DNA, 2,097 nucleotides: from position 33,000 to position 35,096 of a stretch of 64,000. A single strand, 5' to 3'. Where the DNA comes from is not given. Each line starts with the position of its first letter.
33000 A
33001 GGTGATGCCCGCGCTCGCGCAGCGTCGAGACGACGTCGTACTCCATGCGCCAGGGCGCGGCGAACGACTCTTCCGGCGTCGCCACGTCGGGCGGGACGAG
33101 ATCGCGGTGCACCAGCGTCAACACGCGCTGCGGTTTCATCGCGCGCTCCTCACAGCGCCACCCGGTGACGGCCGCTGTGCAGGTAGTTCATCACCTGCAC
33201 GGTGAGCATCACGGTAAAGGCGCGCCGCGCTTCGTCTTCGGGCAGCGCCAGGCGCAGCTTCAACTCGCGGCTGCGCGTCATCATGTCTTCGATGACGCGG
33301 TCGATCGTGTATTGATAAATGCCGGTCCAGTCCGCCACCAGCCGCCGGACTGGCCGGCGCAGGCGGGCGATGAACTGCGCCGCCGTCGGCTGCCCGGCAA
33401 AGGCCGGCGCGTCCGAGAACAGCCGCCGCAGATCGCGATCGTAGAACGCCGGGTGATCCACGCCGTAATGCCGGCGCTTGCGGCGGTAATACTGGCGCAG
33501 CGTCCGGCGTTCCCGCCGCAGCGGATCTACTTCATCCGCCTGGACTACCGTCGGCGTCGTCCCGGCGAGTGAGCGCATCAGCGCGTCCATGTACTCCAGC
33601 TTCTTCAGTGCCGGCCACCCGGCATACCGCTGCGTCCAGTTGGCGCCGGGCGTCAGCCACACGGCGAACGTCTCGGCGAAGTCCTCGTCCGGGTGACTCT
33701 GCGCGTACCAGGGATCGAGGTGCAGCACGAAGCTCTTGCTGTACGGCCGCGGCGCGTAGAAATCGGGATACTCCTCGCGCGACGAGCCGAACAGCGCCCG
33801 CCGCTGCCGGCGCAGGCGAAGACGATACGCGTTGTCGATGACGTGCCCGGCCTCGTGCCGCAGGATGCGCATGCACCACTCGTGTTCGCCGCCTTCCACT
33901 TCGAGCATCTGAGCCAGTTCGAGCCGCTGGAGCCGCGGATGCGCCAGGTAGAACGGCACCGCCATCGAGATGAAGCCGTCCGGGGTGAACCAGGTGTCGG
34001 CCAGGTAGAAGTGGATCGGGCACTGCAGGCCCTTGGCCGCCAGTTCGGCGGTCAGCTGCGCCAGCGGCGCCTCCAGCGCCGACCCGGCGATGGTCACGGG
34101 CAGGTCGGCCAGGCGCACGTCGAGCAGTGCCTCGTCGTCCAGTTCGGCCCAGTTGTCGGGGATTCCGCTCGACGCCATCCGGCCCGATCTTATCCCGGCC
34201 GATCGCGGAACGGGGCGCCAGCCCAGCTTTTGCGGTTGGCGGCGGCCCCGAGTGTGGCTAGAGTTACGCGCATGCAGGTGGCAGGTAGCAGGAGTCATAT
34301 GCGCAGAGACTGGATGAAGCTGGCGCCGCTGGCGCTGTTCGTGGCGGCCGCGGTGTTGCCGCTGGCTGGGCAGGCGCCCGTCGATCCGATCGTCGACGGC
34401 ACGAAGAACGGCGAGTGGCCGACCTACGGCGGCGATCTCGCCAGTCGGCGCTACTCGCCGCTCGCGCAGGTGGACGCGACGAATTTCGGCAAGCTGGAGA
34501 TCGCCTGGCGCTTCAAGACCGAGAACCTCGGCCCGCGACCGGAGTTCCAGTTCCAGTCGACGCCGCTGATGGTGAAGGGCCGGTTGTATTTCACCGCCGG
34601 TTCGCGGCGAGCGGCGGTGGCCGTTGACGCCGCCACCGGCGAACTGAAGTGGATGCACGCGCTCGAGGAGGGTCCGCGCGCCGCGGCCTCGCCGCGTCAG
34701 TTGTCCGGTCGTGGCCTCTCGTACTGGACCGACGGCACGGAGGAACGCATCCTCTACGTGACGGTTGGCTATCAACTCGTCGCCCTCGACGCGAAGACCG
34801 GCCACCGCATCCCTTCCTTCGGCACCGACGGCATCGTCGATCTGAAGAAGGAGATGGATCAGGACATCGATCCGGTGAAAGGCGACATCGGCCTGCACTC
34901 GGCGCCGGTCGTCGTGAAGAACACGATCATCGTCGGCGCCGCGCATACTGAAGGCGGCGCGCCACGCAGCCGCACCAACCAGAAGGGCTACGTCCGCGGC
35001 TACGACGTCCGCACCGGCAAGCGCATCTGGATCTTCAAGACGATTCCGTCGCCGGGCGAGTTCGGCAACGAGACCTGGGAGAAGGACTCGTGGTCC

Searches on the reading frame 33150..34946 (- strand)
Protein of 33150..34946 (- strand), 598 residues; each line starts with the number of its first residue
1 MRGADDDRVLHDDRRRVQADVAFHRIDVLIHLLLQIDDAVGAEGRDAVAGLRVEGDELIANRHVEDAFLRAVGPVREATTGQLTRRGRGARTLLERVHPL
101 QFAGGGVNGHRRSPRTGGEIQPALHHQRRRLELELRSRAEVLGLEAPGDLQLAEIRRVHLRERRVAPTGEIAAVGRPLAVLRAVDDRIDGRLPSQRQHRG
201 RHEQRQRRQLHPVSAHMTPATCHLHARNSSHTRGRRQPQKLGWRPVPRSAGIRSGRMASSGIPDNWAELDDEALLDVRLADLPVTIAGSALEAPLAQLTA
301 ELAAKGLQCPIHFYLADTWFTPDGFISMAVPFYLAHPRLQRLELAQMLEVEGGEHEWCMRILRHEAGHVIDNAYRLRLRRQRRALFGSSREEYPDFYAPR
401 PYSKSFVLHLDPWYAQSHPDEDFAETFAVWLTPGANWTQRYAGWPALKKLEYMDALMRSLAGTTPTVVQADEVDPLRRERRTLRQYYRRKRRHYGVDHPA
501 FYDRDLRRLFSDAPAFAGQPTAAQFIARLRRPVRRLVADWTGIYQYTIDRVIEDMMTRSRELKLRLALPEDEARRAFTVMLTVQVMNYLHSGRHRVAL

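Call 39: search_protein_families(library=pfam, proteins=[window:33150-34946:-], max_evalue=0.00001)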
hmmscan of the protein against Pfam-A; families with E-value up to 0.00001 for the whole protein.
window:33150-34946:- (598 aa): 1 family
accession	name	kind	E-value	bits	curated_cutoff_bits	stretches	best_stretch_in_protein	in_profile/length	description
PF15887.11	Peptidase_Mx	-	9.6e-07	28.9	27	1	362-431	90-164/236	Putative zinc-binding metallo-peptidase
